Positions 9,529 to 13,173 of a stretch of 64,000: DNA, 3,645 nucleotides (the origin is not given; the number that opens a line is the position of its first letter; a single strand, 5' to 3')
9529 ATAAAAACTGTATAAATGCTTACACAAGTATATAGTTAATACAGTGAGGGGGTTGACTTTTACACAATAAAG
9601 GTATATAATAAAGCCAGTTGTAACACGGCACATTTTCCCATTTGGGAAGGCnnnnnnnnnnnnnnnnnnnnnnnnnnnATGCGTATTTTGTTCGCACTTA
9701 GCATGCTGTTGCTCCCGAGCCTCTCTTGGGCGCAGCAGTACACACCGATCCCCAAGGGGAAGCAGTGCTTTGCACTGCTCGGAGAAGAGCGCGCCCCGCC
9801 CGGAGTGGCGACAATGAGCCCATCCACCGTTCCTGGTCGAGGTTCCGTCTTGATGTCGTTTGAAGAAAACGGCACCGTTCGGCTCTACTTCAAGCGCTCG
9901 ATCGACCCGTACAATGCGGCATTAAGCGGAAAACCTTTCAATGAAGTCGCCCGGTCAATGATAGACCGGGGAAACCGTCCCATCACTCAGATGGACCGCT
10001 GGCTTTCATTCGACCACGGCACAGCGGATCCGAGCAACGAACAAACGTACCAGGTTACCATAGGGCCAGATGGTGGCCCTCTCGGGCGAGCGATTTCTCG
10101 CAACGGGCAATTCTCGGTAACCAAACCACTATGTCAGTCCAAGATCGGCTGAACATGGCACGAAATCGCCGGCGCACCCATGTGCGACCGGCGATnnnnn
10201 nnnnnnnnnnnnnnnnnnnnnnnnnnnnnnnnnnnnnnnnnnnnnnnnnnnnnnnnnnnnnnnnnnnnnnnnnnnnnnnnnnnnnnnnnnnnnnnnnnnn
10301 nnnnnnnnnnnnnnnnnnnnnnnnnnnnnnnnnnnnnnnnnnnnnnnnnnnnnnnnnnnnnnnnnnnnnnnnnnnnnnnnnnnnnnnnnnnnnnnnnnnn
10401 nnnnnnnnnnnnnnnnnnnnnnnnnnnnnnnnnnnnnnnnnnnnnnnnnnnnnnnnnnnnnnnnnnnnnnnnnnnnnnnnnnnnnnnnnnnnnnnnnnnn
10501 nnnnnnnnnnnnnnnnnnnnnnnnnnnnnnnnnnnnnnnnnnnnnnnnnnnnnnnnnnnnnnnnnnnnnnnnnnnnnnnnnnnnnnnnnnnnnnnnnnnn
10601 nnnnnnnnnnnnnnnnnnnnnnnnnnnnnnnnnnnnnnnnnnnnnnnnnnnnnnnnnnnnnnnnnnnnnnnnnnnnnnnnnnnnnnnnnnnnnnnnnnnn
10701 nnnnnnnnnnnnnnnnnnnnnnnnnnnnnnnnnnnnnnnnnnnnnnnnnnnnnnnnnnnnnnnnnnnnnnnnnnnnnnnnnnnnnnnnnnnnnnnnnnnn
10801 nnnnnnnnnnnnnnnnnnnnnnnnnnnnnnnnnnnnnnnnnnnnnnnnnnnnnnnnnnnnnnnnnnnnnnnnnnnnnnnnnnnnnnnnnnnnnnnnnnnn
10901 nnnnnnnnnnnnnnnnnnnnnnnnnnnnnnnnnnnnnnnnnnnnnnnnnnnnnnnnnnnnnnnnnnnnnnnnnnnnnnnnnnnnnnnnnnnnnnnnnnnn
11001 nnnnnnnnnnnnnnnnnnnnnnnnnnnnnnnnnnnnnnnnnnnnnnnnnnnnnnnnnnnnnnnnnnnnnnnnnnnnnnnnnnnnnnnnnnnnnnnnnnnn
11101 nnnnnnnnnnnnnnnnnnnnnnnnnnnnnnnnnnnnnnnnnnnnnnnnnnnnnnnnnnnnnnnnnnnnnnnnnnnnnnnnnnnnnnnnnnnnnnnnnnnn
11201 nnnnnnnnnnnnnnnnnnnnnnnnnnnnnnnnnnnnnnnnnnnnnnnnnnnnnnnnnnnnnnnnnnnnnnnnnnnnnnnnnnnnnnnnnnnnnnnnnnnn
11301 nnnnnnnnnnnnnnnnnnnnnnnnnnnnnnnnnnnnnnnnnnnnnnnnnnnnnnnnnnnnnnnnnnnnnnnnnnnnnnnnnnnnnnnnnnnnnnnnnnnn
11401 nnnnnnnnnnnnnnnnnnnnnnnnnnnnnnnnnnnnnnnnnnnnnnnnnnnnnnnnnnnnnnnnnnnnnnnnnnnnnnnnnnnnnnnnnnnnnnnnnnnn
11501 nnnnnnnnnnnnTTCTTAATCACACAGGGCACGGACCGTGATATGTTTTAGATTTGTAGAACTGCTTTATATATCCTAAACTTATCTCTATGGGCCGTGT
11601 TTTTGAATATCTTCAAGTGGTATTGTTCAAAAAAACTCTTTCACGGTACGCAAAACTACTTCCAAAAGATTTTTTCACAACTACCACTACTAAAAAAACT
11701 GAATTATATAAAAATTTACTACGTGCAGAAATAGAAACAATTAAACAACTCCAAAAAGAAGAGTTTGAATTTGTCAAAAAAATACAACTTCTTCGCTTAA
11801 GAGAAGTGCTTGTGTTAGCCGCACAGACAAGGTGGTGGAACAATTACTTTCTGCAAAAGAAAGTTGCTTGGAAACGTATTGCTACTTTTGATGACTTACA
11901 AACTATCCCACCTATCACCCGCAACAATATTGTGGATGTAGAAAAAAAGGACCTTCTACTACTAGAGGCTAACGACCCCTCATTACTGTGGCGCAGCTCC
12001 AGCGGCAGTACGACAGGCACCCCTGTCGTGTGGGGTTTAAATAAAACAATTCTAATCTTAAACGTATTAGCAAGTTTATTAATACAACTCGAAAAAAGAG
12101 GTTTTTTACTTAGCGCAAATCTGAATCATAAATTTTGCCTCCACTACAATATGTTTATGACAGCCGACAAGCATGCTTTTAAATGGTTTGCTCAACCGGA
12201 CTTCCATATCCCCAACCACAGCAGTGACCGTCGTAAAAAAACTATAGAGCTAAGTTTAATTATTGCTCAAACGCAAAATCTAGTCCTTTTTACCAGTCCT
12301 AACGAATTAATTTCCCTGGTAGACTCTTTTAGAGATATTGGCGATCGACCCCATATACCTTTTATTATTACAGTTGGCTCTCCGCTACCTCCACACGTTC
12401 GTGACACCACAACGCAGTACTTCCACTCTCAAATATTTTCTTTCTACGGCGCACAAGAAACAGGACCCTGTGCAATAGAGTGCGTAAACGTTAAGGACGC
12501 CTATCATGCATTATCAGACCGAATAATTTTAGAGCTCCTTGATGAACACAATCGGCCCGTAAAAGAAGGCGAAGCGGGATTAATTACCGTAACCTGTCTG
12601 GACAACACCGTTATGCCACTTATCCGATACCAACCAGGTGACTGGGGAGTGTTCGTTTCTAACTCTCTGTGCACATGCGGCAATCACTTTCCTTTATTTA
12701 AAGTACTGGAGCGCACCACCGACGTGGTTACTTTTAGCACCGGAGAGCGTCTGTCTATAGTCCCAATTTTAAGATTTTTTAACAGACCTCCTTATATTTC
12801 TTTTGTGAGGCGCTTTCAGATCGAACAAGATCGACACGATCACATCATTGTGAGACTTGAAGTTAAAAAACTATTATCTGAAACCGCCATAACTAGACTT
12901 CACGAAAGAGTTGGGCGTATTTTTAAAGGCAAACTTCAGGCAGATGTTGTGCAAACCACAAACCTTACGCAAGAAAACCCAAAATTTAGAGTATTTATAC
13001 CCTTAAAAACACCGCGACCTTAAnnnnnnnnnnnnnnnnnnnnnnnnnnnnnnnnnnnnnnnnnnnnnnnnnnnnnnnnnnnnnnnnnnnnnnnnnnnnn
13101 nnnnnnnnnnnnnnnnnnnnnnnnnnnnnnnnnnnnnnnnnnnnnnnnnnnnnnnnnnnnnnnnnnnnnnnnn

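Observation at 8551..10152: Cluster of three small secreted proteins, each behind a strong sigma70-type promoter; two share the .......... -35 context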

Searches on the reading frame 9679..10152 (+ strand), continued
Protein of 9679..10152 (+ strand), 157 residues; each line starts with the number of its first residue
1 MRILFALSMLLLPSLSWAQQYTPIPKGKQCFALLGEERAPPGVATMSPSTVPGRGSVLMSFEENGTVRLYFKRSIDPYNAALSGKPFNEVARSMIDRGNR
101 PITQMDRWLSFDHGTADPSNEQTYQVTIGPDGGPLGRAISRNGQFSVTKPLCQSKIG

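Call 101: search_dna_similar(query=window:9679-10152:+, collection=plasmids, mode=protein, max_evalue=0.001, max_rows=15)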
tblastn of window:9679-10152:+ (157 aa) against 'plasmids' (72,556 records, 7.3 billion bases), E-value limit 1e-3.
No match.

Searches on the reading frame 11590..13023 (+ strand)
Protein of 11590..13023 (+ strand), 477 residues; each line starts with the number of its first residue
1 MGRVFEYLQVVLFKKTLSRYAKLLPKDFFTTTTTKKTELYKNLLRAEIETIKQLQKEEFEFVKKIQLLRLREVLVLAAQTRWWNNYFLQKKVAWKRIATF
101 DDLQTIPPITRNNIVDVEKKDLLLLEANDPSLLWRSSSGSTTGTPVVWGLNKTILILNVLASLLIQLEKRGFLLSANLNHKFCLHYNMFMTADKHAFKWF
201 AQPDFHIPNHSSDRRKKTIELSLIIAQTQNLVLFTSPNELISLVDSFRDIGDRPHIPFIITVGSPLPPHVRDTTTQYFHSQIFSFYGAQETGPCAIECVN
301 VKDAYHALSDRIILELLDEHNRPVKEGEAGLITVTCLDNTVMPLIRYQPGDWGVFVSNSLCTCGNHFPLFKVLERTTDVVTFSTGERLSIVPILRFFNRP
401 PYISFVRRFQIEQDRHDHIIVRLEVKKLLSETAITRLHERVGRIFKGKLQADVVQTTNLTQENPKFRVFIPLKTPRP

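Call 9: search_protein_families(library=pfam, proteins=[window:11590-13023:+], max_evalue=0.1)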
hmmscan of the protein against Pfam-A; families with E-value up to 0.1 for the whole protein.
window:11590-13023:+ (477 aa): 1 family
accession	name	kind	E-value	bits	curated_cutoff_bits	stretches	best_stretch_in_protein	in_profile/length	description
PF04443.18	LuxE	-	0.068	12.5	24.9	0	297-377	296-375/391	Acyl-protein synthetase, LuxE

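Call 25: search_protein_families(library=ncbifam, proteins=[window:11590-13023:+], max_evalue=0.01)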
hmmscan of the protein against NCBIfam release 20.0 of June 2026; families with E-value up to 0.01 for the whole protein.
window:11590-13023:+ (477 aa): 6 families
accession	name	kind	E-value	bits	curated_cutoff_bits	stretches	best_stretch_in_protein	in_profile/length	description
NF045666.1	DVU1553_fam_AMP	equivalog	4.3e-26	91.8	300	1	224-370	177-324/331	DVU_1553 family AMP-dependent CoA ligase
NF053551.1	FlxY_rubin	equivalog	5.2e-26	91.3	520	2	275-440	223-386/424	flexirubin biosynthesis putative acyl-CoA ligase FlxY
NF041217.1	BagE_FevW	exception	1.5e-13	50.5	800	1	261-459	199-392/424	bagremycin/ferroverdin synthetase BagE/FevW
NF041878.1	paak_haloarch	equivalog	2.9e-13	49.2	700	1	268-367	214-315/427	phenylacetate--CoA ligase PaaK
TIGR02155.1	PA_CoA_ligase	equivalog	3.7e-10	38.9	646.3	1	225-357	163-301/422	phenylacetate--CoA ligase PaaK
TIGR03335.1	F390_ftsA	equivalog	6.5e-06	25.1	458.7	1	260-367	210-320/445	coenzyme F390 synthetase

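Call 27: find_related_loci(query=window:11590-13023:+, collection=genome_contigs, flank=10000)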
Query window:11590-13023:+ (477 aa) in genome_contigs; peptide patterns used: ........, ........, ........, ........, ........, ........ (x = any residue, [..] = any of these).
63 stretches matched a pattern, but none encodes a relative of the query by tblastn (E <= 1e-3).
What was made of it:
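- Tried and rejected: Collection scans: a genome_contigs scan with the PaaK-like neighbour found no relatives (call 27).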
